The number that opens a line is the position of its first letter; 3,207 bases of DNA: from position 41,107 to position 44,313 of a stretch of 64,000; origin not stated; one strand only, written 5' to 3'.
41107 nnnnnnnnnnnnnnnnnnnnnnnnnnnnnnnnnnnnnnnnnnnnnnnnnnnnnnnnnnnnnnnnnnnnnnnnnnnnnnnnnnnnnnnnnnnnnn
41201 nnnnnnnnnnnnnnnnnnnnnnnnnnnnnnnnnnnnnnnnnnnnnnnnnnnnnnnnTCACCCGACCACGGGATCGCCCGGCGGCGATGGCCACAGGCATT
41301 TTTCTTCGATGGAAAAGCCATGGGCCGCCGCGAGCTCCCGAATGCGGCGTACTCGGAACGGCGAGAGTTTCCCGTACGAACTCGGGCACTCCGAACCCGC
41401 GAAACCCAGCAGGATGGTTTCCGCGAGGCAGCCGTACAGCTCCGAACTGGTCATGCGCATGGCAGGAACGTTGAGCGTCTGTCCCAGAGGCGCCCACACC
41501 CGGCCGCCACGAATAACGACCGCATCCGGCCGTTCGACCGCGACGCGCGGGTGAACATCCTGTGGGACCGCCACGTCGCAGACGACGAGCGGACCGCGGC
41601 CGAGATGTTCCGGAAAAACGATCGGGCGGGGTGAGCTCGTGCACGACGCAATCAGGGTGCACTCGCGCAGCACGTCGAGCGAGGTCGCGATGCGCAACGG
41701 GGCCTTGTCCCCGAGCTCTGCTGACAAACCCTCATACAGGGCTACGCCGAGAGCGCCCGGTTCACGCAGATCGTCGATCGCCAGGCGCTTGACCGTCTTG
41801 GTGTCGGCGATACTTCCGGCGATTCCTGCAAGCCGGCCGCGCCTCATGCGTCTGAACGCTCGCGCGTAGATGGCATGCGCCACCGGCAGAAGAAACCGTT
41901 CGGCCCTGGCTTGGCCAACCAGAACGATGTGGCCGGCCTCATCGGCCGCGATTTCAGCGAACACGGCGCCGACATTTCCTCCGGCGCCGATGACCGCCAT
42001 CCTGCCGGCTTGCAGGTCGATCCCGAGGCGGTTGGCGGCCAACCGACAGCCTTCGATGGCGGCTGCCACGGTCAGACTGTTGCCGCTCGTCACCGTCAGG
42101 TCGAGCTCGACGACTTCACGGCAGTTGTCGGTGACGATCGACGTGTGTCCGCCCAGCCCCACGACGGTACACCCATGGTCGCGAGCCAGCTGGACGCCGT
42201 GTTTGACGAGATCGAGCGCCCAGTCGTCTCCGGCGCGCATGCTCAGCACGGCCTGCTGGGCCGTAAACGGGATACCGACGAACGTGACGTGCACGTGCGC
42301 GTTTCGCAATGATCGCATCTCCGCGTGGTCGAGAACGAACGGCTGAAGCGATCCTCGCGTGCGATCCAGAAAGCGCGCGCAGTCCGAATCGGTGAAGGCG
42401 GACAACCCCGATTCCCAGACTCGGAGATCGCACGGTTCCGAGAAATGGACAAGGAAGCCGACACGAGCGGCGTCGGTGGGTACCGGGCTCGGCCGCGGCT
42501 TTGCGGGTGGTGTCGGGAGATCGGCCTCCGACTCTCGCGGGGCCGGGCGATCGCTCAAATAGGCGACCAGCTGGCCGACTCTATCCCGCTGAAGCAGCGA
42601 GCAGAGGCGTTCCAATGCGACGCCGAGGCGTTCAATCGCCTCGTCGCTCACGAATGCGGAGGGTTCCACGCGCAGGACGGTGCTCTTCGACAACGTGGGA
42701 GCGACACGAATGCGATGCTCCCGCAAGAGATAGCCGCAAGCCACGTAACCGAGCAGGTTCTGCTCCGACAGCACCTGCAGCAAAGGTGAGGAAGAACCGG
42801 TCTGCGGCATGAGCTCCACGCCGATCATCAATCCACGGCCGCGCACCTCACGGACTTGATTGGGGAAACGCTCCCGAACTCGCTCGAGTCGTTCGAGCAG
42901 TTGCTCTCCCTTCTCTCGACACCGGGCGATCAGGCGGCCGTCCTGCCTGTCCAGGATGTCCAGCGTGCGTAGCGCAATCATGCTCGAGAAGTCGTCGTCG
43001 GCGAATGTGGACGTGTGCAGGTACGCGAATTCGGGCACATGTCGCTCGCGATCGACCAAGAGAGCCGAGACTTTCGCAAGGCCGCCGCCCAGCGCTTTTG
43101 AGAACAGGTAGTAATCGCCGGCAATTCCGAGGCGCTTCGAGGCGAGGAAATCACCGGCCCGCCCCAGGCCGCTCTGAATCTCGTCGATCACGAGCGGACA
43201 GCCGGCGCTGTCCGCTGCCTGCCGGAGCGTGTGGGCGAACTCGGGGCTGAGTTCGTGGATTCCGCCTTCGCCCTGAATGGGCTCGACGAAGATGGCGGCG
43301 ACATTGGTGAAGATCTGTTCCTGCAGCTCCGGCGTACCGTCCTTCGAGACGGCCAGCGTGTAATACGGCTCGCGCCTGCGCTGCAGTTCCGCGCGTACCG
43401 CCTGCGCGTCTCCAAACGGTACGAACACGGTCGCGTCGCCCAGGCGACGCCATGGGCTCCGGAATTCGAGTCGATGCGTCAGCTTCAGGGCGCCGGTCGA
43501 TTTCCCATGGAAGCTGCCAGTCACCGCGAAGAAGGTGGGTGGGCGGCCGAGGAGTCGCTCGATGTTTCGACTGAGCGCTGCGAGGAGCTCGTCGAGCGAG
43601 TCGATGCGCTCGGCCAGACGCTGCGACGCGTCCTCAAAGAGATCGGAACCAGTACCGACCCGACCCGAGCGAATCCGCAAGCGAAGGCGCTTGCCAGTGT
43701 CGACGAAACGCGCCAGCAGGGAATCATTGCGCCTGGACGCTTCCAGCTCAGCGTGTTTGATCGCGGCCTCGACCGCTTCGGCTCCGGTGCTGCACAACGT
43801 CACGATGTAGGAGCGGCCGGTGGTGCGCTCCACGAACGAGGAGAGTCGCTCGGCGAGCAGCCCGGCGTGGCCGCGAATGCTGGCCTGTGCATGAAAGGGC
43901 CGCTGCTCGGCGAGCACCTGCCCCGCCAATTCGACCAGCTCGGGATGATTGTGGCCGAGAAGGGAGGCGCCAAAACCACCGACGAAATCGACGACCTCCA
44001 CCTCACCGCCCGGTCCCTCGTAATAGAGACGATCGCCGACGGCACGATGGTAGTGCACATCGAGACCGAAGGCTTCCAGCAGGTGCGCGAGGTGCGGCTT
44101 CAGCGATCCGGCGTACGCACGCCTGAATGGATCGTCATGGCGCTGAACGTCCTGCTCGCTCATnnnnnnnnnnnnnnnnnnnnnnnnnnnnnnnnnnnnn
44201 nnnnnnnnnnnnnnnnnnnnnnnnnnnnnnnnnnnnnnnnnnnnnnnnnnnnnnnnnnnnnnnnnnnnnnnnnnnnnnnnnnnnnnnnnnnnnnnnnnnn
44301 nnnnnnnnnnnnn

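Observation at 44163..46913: Tightly coupled ACP / alpha-oxoamine synthase / SDR / ACP cassette: sphingoid-base-like or CqsA-like amino-ketone chemistry with dedicated carriers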

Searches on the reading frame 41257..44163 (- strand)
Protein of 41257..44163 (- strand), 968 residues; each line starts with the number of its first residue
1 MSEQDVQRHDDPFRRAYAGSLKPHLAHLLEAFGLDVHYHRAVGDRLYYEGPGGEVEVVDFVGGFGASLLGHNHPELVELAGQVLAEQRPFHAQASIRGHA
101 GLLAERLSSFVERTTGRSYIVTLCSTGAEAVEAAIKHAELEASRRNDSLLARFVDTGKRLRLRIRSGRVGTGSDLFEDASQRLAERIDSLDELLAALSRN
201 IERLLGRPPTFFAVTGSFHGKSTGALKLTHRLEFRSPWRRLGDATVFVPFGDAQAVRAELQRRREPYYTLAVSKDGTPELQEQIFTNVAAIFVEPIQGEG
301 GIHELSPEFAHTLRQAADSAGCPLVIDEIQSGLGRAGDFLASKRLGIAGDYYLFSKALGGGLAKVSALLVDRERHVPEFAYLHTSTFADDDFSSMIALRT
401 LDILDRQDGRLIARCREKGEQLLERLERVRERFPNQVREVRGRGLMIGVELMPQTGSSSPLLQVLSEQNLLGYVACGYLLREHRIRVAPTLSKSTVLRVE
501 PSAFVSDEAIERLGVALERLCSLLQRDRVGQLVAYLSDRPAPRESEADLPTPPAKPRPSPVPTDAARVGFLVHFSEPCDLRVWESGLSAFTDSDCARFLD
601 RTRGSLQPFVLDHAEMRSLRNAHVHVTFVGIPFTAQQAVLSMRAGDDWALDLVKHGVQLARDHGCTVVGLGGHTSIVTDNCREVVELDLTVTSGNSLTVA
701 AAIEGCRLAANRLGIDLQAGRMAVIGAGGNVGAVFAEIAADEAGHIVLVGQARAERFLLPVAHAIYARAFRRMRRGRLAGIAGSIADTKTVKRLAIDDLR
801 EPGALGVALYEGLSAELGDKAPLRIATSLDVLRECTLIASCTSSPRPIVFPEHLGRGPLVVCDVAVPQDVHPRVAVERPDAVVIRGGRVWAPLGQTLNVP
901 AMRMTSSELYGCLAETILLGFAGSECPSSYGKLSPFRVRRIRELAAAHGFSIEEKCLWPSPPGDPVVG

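Call 10: search_protein_families(library=pfam, proteins=[window:41257-44163:-], max_evalue=0.01)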
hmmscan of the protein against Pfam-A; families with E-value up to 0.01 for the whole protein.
window:41257-44163:- (968 aa): 2 families
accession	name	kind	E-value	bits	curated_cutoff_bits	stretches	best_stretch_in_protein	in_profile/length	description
PF00202.27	Aminotran_3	-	1.7e-55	188.8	30.5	1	55-491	27-385/403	Aminotransferase class-III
PF01488.26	Shikimate_DH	-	3.5e-05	24.3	24.3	1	823-875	64-122/138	Shikimate / quinate 5-dehydrogenase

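Call 12: search_protein_families(library=ncbifam, proteins=[window:41257-44163:-], max_evalue=0.001)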
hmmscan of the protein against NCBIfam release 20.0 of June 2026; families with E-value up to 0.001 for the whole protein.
window:41257-44163:- (968 aa): 70 families (the best 25 are shown)
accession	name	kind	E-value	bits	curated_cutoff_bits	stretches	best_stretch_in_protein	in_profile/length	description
NF053554.1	prodigi_MAP_PigE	equivalog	2.3e-93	314.1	850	4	212-452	509-728/837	prodigiosin MAP biosynthesis aminotransferase PigE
NF008570.0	PRK11522.1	equivalog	1.3e-57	195.5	612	2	210-513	177-446/464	putrescine aminotransferase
NF002874.0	PRK03244.1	equivalog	5.5e-51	173.6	457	2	201-457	122-347/399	acetylornithine transaminase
TIGR00707.1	argD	subfamily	6.6e-50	170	410.05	2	210-476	117-352/381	acetylornithine/succinylornithine family transaminase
NF002325.0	PRK01278.1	subfamily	8.1e-48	163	372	2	276-480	164-362/395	acetylornithine transaminase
TIGR03372.1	putres_am_tran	equivalog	2.6e-47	161.7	658.65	2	210-512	165-433/442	putrescine aminotransferase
NF004426.0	PRK05769.1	equivalog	3.3e-45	154.7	552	2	203-491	136-419/441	acetyl ornithine aminotransferase family protein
NF005993.0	PRK08117.1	subfamily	3.6e-44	151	574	2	206-491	127-409/433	aspartate aminotransferase family protein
NF042418.1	LysJ_Th_th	equivalog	1.4e-40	139.4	700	2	210-466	123-346/386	[LysW]-aminoadipate semialdehyde transaminase LysJ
NF005393.0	PRK06938.1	subfamily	4.4e-40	137.4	671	2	210-514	159-455/469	diaminobutyrate--2-oxoglutarate transaminase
TIGR00709.1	dat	subfamily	2.5e-39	135.1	401.6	2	211-455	131-369/442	diaminobutyrate--2-oxoglutarate transaminase family protein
NF005386.0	PRK06931.1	equivalog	1.5e-38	132.6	753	2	212-454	151-387/461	diaminobutyrate--2-oxoglutarate transaminase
NF003468.0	PRK05093.1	subfamily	2.2e-38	132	522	2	280-481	178-376/405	acetylornithine/succinyldiaminopimelate transaminase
NF003145.0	PRK04073.1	equivalog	4.3e-37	127.6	656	1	279-491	178-377/396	ornithine--oxo-acid transaminase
TIGR03246.1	arg_catab_astC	subfamily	1.4e-36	126.4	609.95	2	280-491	172-375/397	acetylornithine/succinylornithine family transaminase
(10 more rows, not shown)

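Call 39: find_homologous_proteins(query=window:41257-44163:-, max_evalue=1e-30)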
Query window:41257-44163:- (968 aa): 1957 proteins with E <= 1e-30 among 8000 candidates; the best 120 are listed.
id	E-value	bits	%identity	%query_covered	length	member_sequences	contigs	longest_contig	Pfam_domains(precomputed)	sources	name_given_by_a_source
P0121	0.0e+0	2168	100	100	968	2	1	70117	PF00202.28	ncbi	-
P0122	0.0e+0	1685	78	99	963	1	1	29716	PF00202.28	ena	-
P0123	0.0e+0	1549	73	99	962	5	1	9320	PF00202.28,PF01488.27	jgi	-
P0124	0.0e+0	1477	70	99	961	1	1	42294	PF00202.28,PF01488.27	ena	-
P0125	0.0e+0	1456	68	99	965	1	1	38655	PF00202.28,PF01488.27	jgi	jgi:acetylornithine/succinyldiaminopimelate/putrescine aminotransferase/predicted amino acid dehydro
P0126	0.0e+0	1444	69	97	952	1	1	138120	PF00202.28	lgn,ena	-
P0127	0.0e+0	1444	67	99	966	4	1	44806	PF00202.28,PF01488.27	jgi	jgi:acetylornithine/succinyldiaminopimelate/putrescine aminotransferase/predicted amino acid dehydro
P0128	0.0e+0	1402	67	97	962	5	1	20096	PF00202.28,PF01488.27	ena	-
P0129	0.0e+0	1092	57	97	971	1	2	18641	PF00202.28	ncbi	-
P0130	0.0e+0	1044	53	98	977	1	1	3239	PF00202.28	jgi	jgi:acetylornithine/succinyldiaminopimelate/putrescine aminotransferase/predicted amino acid dehydro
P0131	0.0e+0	1034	53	97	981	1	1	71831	PF00202.28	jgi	jgi:acetylornithine/succinyldiaminopimelate/putrescine aminotransferase/predicted amino acid dehydro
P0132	0.0e+0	1030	52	99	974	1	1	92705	PF00202.28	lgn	-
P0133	6.5e-297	1006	52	97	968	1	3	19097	PF00202.28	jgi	-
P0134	2.0e-296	1004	53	97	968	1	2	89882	PF00202.28,PF01488.27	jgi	jgi:acetylornithine/succinyldiaminopimelate/putrescine aminotransferase/predicted amino acid dehydro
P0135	2.1e-294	998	53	95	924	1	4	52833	PF00202.28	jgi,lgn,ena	-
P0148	6.6e-281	953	52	97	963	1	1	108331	PF00202.28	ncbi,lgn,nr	ncbi:MAG: aminotransferase class III-fold pyridoxal phosphate-dependent enzyme [Planctomycetes bacte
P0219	1.6e-248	846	47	97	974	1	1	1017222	PF00202.28,PF01488.27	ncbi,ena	-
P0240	1.6e-239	816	44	97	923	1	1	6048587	PF00202.28,PF01488.27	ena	-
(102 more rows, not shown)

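Call 41: find_related_loci(query=A2, collection=metagenome_contigs, flank=10000)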
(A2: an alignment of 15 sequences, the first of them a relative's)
Query A2 (968 aa) in metagenome_contigs; peptide patterns used: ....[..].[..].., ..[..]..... (x = any residue, [..] = any of these).
600 stretches matched a pattern (row limit reached: there are more); 596 encode a relative of the query (tblastn E <= 1e-3); the best 80 are kept; 80 distinct loci.
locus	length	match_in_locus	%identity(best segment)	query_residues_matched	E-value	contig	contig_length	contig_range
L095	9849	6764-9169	36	7-953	8e-135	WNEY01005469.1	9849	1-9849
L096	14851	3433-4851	42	24-525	2e-101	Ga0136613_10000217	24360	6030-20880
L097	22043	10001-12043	23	197-892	1e-50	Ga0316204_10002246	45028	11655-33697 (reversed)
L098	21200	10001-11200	32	56-560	2e-37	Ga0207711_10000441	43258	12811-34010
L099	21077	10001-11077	31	56-513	2e-37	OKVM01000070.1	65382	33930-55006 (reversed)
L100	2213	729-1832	28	56-526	2e-37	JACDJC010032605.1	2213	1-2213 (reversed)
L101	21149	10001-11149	33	17-510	1e-36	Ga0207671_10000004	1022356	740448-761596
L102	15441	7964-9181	30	25-520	8e-34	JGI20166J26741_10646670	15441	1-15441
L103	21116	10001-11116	31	48-518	1e-33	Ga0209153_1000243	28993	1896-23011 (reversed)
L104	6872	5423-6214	32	209-511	2e-33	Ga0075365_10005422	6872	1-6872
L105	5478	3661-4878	31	25-519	7e-33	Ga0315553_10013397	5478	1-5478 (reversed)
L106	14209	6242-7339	26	56-531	7e-33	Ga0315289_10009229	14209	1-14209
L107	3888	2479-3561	29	58-520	6e-33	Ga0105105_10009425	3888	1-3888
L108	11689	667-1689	25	56-491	6e-32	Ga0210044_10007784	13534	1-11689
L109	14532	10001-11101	29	58-526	8e-32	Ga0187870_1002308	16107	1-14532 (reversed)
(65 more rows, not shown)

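Call 42: find_encoding_contigs(protein=P0148, flank=10000, max_places=1)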
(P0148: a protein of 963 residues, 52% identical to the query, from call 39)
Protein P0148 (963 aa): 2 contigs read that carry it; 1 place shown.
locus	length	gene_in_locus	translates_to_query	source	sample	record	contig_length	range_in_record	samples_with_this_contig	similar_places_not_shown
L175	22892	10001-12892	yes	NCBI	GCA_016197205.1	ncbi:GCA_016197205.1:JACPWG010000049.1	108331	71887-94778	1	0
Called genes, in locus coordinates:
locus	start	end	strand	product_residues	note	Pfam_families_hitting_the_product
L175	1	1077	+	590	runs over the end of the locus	PF02770:Acyl-CoA_dh_M (weak), PF00441:Acyl-CoA_dh_1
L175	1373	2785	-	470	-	-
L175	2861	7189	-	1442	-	PF00069:Pkinase, PF07714:PK_Tyr_Ser-Thr, PF03109:ABC1 (weak), PF13360:PQQ_2 (weak), PF13360:PQQ_2 (weak), PF13517:FG-GAP_3 (weak), PF13570:Beta-prop_ACSF4, PF13517:FG-GAP_3, +5 more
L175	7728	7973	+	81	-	PF00550:PP-binding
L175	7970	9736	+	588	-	PF00501:AMP-binding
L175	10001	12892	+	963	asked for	PF00202:Aminotran_3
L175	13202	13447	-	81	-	-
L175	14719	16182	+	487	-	PF13173:AAA_14, PF13635:DUF4143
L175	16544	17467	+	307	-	-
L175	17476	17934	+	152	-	PF13310:Virulence_RhuM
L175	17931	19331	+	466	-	PF00890:FAD_binding_2, PF03486:HI0933_like, PF12831:FAD_oxidored (weak), PF13450:NAD_binding_8 (faint), PF22780:HI0933_like_1st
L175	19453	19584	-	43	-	PF16798:DUF5069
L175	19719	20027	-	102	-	PF00578:AhpC-TSA, PF08534:Redoxin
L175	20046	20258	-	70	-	PF08534:Redoxin (weak), PF00578:AhpC-TSA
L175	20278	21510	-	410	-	PF07690:MFS_1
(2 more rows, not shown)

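Call 43: find_encoding_contigs(protein=P0240, flank=10000, max_places=1)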
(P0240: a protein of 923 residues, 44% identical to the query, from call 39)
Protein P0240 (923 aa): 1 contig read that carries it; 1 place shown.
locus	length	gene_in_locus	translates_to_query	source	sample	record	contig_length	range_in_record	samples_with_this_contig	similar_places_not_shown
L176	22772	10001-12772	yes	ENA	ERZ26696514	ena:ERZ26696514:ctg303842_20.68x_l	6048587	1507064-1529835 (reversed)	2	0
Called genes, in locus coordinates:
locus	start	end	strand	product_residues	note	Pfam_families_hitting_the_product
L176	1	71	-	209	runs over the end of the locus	PF01864:CarS-like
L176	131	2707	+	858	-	PF01326:PPDK_N, PF00391:PEP-utilizers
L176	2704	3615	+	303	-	PF02666:PS_Dcarbxylase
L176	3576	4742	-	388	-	PF12832:MFS_1_like, PF00083:Sugar_tr, PF07690:MFS_1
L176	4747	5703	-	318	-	PF01040:UbiA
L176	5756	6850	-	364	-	-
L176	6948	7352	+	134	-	PF01326:PPDK_N (weak)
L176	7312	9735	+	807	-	PF01326:PPDK_N, PF27448:Rph_4th, PF00391:PEP-utilizers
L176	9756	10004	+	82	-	PF00550:PP-binding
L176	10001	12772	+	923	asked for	PF00202:Aminotran_3, PF01488:Shikimate_DH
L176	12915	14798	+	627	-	PF00501:AMP-binding, PF23024:AMP-dom_DIP2-like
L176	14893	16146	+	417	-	-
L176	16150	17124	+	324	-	PF01551:Peptidase_M23 (weak), PF13442:Cytochrome_CBB3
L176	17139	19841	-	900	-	PF02518:HATPase_c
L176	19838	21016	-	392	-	PF13458:Peripla_BP_6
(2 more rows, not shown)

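Call 44: find_encoding_contigs(protein=P0219, flank=10000, max_places=1)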
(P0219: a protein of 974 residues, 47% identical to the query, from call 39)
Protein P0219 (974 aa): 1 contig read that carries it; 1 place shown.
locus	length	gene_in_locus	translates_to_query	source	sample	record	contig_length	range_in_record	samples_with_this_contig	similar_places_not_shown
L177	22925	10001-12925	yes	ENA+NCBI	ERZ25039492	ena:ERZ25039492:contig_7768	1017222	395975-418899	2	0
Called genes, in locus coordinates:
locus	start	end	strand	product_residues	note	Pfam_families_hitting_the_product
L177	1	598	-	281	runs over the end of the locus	PF09084:NMT1, PF13379:NMT1_2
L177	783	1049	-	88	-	-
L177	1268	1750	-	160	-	-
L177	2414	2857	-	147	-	-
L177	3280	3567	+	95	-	-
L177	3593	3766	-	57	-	-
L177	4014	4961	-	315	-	PF09084:NMT1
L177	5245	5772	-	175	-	-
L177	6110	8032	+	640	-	PF02770:Acyl-CoA_dh_M (weak), PF00441:Acyl-CoA_dh_1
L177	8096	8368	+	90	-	PF00550:PP-binding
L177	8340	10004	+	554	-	PF00501:AMP-binding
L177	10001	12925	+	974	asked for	PF00202:Aminotran_3, PF01488:Shikimate_DH (weak)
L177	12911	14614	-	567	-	PF02771:Acyl-CoA_dh_N (weak), PF02770:Acyl-CoA_dh_M, PF00441:Acyl-CoA_dh_1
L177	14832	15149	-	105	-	-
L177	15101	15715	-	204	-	PF09084:NMT1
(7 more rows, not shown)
